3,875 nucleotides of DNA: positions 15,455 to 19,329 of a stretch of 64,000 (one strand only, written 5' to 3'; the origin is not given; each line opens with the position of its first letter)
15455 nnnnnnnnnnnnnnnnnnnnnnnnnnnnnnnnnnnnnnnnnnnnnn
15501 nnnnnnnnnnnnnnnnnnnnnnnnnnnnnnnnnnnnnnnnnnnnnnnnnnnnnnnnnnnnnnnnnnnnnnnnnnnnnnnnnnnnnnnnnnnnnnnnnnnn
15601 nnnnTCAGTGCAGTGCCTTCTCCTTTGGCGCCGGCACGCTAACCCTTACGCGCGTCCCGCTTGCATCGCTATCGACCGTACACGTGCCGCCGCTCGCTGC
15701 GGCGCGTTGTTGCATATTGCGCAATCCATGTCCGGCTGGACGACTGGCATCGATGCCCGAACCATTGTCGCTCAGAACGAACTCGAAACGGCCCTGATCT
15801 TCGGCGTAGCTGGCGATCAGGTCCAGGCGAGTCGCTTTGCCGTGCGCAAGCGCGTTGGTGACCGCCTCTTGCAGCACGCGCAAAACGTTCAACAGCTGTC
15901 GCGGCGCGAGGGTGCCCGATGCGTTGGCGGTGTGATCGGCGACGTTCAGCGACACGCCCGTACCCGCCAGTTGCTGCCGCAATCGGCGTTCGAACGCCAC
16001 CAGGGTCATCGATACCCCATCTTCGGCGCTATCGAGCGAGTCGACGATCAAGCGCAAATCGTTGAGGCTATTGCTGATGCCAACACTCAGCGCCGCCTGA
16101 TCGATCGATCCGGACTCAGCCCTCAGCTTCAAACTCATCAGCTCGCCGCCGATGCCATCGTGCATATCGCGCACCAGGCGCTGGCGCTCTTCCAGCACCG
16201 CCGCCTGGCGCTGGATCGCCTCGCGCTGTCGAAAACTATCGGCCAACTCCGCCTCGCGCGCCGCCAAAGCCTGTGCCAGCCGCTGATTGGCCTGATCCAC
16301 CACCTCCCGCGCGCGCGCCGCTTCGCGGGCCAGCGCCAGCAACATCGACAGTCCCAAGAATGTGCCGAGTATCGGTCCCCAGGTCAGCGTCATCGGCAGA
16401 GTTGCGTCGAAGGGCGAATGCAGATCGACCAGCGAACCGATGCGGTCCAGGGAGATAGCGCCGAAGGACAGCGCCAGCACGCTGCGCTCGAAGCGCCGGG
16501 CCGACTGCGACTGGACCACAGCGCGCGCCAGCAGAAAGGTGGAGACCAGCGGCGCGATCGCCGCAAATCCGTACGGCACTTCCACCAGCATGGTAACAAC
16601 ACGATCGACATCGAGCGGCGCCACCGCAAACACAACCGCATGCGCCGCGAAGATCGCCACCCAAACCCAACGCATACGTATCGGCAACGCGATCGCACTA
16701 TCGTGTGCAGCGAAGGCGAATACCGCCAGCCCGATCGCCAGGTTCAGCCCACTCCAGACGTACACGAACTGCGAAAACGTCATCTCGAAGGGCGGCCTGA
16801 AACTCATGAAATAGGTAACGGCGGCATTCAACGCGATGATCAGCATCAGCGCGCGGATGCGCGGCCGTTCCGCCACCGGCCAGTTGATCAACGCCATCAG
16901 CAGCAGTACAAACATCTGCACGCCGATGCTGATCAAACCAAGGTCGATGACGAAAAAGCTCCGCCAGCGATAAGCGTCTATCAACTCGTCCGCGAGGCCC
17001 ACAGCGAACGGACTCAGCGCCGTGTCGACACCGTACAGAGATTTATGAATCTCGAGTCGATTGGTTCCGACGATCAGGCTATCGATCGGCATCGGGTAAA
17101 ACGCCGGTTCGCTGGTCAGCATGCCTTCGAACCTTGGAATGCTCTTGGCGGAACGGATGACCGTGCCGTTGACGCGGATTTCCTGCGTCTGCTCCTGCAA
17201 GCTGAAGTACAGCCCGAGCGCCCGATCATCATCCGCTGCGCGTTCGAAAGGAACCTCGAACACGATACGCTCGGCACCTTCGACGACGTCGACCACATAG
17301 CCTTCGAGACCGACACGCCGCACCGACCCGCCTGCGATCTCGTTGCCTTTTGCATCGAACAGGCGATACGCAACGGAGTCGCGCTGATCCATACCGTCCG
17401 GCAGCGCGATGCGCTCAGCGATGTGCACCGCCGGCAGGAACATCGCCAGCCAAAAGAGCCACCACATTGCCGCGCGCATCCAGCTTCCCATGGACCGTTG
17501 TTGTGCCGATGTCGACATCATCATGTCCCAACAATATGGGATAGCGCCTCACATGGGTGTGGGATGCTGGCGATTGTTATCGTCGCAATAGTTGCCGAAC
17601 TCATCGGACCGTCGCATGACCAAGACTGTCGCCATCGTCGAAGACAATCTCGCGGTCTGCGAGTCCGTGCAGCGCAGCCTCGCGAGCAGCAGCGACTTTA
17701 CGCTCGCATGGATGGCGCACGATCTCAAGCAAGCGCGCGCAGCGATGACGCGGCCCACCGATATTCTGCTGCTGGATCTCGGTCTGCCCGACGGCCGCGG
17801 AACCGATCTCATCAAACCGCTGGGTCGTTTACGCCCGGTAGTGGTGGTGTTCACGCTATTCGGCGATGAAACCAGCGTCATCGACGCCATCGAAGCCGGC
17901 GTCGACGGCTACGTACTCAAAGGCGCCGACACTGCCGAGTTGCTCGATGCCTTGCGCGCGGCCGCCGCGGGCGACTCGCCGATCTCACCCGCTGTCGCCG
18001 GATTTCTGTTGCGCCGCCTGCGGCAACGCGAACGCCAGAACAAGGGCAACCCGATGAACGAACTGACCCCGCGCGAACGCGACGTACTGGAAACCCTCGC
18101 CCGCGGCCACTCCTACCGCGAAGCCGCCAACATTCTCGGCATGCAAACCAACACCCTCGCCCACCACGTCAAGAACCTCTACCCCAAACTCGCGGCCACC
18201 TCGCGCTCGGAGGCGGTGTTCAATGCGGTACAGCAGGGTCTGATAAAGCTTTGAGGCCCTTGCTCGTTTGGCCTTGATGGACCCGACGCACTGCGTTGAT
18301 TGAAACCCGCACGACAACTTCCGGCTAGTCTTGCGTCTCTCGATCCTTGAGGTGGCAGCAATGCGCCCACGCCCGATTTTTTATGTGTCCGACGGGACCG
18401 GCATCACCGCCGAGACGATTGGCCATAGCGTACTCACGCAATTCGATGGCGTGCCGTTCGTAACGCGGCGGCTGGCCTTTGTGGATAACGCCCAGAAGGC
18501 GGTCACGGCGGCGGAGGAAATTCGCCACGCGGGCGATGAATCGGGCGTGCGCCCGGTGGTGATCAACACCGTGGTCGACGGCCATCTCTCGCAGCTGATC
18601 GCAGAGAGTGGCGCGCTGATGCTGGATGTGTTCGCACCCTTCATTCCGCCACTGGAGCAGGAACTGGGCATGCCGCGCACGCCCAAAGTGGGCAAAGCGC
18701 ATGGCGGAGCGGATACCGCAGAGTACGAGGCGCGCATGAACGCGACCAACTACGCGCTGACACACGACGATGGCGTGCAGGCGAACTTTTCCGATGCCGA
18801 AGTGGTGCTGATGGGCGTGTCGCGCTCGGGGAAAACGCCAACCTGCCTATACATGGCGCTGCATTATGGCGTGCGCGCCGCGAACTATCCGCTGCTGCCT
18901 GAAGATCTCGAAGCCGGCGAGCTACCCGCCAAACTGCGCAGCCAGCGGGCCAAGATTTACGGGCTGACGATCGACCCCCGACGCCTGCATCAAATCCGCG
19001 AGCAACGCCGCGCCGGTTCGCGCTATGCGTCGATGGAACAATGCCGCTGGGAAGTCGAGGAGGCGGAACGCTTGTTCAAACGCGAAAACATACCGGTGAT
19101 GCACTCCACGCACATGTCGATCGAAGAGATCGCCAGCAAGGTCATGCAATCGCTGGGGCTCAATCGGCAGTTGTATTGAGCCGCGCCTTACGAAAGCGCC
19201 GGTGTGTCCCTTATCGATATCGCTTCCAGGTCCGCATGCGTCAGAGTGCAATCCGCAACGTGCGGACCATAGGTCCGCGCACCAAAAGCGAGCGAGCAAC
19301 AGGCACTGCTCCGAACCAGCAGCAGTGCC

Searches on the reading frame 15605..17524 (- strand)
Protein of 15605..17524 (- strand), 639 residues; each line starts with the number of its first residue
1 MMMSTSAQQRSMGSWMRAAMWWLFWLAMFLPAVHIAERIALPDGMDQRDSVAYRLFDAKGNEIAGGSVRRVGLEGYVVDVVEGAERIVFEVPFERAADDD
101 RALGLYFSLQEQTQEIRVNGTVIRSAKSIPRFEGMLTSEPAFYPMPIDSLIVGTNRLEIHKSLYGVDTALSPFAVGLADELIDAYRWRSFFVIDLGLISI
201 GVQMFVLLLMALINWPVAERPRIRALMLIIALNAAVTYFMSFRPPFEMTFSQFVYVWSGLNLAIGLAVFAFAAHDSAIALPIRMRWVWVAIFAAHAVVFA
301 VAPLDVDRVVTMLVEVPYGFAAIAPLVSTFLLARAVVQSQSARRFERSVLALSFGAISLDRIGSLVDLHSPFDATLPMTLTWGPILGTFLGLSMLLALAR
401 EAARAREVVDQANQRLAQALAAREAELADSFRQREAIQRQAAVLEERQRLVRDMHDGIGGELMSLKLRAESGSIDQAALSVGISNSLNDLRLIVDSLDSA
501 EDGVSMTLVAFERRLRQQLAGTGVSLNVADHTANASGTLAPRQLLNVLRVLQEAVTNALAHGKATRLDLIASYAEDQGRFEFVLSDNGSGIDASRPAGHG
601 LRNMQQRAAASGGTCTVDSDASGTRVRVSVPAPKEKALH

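Call 4: search_protein_families(library=pfam, proteins=[window:15605-17524:-], max_evalue=0.1)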
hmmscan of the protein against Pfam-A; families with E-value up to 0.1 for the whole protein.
window:15605-17524:- (639 aa): 3 families
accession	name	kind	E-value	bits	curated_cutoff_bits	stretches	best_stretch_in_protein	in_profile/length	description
PF02518.31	HATPase_c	-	3.7e-10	40.7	26.4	1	547-633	6-110/111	Histidine kinase-, DNA gyrase B-, and HSP90-like ATPase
PF13581.12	HATPase_c_2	-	9.5e-05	22.8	27.4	1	536-601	21-89/127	Histidine kinase-like ATPase domain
PF07730.19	HisKA_3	-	0.00046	21.1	24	1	446-472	1-27/68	Histidine kinase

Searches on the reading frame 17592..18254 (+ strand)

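Call 4: search_protein_families(library=pfam, proteins=[window:17592-18254:+], max_evalue=0.1)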
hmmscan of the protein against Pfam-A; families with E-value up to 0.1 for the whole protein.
window:17592-18254:+ (220 aa): 7 families
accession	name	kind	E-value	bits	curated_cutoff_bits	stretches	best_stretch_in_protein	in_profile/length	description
PF00072.30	Response_reg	-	2.4e-15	57.1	30.2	1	13-121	1-110/111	Response regulator receiver domain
PF00196.25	GerE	-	1.2e-11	44.4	23.5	1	157-209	2-54/57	Bacterial regulatory proteins, luxR family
PF08281.18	Sigma70_r4_2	-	0.0084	16.2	25.7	1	155-193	8-47/54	Sigma-70, region 4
PF00126.33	HTH_1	-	0.02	15.3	26.6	1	165-196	6-37/60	Bacterial regulatory helix-turn-helix protein, lysR family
PF13936.12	HTH_38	-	0.029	14.5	27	1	158-194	5-42/44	Helix-turn-helix domain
PF12840.13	HTH_20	-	0.043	14.2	27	0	163-196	7-42/51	Helix-turn-helix domain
PF13518.12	HTH_28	-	0.072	13.6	25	0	165-184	5-24/52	Helix-turn-helix domain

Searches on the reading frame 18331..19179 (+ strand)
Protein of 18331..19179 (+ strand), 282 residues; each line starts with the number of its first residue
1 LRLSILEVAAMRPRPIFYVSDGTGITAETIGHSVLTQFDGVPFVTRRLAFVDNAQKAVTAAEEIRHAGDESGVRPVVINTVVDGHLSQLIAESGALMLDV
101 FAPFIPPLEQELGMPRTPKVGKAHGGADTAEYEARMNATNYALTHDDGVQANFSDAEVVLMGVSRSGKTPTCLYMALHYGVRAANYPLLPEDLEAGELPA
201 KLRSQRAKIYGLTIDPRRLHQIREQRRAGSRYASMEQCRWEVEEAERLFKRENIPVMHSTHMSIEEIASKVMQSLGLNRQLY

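Call 78: search_protein_families(library=pfam, proteins=[window:18331-19179:+], max_evalue=0.00001)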
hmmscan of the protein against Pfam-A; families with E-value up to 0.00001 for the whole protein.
window:18331-19179:+ (282 aa): 1 family
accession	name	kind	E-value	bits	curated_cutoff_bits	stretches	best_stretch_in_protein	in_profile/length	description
PF03618.20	Kinase-PPPase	-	7.3e-75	252.4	23.5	1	16-272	1-256/256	Kinase/pyrophosphorylase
